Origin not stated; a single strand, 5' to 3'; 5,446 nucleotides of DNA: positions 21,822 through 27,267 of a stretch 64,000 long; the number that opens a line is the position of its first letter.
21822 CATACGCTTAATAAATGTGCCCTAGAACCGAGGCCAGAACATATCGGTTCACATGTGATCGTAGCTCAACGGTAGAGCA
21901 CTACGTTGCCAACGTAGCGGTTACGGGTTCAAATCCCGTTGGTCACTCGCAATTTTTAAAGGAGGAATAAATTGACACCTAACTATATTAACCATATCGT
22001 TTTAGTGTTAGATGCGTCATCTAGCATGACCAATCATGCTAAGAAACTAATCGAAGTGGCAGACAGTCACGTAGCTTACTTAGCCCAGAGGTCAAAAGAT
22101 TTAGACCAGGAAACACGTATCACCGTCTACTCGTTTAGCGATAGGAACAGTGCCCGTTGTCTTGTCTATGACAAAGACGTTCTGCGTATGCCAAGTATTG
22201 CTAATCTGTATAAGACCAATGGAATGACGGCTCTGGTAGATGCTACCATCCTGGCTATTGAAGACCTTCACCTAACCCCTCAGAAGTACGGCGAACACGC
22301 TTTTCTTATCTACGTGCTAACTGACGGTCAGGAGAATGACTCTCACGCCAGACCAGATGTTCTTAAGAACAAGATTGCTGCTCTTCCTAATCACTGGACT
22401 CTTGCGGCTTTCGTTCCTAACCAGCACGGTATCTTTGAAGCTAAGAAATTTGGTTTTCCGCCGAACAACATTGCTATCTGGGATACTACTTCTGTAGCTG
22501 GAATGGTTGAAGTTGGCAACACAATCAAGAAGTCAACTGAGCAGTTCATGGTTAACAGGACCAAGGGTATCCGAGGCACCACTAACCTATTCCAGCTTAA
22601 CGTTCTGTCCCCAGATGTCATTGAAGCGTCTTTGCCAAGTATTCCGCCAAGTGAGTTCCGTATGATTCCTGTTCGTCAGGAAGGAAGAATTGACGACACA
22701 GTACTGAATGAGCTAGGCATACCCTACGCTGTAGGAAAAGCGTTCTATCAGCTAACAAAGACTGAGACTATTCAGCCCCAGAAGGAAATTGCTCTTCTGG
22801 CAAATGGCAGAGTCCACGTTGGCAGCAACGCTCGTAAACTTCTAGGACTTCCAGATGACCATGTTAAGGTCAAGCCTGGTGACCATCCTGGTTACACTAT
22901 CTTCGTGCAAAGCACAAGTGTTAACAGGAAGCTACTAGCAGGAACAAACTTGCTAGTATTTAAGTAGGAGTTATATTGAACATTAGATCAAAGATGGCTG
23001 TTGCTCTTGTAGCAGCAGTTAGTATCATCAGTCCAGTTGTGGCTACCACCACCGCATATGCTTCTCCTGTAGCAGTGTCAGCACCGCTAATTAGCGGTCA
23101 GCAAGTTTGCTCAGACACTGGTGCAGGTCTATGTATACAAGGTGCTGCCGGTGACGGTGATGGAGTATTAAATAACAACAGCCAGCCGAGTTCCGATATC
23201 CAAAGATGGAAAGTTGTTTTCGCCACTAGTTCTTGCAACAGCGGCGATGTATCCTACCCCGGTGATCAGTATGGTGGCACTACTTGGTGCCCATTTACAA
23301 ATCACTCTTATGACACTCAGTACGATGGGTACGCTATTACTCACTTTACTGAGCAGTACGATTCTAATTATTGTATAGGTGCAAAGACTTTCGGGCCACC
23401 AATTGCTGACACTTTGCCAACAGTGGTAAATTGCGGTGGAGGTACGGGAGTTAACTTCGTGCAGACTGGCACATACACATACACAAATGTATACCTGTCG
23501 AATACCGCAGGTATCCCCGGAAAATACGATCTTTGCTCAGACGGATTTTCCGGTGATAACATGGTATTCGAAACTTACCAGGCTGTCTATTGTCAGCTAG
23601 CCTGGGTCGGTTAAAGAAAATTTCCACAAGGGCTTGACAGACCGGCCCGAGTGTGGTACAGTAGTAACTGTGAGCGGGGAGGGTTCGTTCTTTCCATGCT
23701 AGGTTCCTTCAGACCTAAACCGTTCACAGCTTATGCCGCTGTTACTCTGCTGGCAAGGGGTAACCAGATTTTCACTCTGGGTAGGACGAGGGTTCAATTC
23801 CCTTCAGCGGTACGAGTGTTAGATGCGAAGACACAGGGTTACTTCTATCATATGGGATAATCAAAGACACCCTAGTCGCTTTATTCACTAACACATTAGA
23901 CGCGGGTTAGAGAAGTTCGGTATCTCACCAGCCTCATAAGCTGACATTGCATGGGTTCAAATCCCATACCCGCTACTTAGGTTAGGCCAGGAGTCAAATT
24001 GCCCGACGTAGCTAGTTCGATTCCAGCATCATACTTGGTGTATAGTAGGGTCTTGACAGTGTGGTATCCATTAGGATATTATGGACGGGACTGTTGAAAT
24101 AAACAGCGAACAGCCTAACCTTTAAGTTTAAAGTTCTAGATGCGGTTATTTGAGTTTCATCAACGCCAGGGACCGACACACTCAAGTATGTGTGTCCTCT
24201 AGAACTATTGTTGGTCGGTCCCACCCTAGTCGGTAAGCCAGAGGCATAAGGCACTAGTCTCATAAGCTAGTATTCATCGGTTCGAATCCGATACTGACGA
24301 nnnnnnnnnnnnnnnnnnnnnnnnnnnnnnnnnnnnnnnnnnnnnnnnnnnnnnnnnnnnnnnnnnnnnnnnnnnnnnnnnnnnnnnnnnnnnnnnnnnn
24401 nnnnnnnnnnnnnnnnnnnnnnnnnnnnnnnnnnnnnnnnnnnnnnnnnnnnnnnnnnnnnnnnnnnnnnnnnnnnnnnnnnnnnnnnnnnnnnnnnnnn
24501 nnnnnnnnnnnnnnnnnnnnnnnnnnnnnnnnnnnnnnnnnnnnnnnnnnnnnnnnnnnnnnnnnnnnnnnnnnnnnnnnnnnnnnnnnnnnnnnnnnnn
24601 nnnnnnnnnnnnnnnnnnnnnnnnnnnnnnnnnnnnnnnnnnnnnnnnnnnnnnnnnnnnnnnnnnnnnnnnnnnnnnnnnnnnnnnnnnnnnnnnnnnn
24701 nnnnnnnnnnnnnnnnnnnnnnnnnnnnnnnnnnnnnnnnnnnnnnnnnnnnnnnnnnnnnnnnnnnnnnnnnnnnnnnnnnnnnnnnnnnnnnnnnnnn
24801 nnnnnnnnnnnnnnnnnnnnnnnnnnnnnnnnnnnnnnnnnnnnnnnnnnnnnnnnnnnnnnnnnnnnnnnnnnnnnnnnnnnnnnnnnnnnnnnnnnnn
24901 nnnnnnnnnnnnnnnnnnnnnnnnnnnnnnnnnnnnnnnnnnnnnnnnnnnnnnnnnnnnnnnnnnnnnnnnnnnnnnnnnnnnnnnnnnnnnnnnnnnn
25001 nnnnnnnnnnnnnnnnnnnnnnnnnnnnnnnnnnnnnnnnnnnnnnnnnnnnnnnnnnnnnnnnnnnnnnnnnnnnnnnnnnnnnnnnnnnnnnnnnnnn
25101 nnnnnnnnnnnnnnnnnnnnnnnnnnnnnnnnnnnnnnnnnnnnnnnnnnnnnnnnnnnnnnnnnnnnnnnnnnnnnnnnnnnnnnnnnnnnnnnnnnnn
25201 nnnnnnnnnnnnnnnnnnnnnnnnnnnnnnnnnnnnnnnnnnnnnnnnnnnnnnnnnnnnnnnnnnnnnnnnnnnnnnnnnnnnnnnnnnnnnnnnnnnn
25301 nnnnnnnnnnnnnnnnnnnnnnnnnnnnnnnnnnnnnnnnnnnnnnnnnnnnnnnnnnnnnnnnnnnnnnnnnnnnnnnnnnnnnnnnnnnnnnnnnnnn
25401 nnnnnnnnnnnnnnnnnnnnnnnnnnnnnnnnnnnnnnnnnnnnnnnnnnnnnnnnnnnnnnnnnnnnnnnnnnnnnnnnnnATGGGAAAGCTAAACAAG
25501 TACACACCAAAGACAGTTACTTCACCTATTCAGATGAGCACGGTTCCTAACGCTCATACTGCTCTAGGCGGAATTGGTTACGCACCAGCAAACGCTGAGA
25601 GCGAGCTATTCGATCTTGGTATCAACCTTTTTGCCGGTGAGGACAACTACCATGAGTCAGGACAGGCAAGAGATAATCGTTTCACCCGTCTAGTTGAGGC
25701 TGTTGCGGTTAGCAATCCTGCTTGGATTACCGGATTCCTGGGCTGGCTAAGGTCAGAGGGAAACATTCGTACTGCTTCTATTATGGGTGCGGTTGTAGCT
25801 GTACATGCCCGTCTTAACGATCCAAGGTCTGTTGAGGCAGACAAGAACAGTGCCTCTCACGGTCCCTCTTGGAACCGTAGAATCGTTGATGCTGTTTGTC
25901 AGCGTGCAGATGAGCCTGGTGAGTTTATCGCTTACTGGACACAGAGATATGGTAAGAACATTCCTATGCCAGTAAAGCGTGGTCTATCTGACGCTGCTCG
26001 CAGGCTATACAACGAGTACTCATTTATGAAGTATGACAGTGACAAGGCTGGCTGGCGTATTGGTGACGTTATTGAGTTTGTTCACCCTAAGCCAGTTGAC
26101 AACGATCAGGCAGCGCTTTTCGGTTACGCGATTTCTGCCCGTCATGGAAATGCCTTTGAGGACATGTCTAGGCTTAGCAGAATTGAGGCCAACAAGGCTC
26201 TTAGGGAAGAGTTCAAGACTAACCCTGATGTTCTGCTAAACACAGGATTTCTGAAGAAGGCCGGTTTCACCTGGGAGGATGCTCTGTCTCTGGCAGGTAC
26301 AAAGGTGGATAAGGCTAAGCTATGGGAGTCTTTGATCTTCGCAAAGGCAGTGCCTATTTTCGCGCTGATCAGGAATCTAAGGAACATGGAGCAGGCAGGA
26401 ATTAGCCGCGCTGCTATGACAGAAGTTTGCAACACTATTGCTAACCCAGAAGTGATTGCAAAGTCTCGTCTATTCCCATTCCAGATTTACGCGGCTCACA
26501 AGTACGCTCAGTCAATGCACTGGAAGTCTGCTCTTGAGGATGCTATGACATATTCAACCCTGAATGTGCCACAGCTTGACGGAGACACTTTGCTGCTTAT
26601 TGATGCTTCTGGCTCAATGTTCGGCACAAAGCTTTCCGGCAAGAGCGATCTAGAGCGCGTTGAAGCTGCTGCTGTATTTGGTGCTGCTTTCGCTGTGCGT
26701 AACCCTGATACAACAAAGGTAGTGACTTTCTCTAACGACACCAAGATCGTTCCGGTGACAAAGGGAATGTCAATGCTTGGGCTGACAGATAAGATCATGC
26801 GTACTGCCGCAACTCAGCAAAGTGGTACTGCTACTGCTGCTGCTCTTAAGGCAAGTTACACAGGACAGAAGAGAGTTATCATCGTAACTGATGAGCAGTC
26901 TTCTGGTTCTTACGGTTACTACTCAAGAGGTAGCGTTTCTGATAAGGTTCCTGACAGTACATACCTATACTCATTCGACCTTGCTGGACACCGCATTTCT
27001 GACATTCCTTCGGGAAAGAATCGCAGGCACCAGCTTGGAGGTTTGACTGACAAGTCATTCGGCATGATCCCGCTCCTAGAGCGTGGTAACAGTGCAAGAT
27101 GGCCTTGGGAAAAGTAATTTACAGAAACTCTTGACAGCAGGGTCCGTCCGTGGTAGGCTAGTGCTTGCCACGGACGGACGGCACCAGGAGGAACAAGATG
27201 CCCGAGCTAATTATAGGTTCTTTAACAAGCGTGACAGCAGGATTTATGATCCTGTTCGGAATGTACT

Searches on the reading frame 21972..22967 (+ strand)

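Call 9: search_protein_families(library=pfam, proteins=[window:21972-22967:+], max_evalue=0.01)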
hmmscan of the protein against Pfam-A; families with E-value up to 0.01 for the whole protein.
window:21972-22967:+ (331 aa): 3 families
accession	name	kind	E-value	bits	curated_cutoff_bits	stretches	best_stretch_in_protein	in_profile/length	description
PF13519.12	VWA_2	-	4e-05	24.6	27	1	9-120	1-107/107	von Willebrand factor type A domain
PF10138.15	vWA-TerF-like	-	4.2e-05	24.2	29.4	1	8-156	3-150/200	vWA found in TerF C terminus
PF00092.34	VWA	-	0.00091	19.9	23.8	1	9-133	2-123/174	von Willebrand factor type A domain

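Call 99: search_protein_families(library=padloc, proteins=[window:21972-22967:+], max_evalue=0.01)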
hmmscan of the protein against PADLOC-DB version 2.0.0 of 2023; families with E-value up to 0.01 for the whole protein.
window:21972-22967:+ (331 aa): 0 families

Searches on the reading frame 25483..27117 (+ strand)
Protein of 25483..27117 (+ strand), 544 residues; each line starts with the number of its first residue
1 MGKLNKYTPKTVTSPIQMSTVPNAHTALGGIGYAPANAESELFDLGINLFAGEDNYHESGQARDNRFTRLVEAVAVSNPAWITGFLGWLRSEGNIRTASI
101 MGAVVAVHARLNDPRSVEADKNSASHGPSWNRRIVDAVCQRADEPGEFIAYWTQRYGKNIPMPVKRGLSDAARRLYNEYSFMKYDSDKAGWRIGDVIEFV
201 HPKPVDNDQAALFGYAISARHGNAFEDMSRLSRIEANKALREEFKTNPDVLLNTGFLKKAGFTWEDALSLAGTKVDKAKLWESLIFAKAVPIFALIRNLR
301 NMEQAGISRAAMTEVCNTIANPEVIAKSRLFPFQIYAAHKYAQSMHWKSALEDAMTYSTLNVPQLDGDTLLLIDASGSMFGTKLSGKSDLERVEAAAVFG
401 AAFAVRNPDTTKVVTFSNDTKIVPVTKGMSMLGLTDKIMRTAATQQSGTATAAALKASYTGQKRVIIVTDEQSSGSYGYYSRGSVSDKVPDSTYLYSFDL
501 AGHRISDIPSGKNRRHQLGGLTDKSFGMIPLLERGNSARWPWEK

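Call 9: search_protein_families(library=pfam, proteins=[window:25483-27117:+], max_evalue=0.01)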
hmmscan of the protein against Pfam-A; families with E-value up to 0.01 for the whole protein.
window:25483-27117:+ (544 aa): 4 families
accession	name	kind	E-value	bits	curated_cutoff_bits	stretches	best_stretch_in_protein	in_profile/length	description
PF05731.17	TROVE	-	4e-17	62.9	23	1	263-343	278-355/442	TROVE domain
PF13519.12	VWA_2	-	6e-05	24.1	27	1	369-471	1-106/107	von Willebrand factor type A domain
PF01882.25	DUF58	-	0.0035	17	23.4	1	363-464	32-133/216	Protein of unknown function DUF58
PF25045.1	vWA_Ro60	-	0.0043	17.5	27.7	1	370-443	3-73/165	Ro60 vWA domain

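Call 24: search_protein_families(library=ncbifam, proteins=[window:25483-27117:+], max_evalue=0.01)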
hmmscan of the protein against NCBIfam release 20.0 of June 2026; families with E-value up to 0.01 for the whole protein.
window:25483-27117:+ (544 aa): 1 family
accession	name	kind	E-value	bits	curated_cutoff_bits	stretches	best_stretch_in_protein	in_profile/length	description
NF041674.1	RNA-bind_Rsr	equivalog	1.2e-07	30.6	900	1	183-465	172-452/531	RNA-binding protein Rsr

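Call 99: search_protein_families(library=padloc, proteins=[window:25483-27117:+], max_evalue=0.01)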
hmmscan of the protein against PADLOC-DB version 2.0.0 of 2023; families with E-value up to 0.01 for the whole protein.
window:25483-27117:+ (544 aa): 0 families
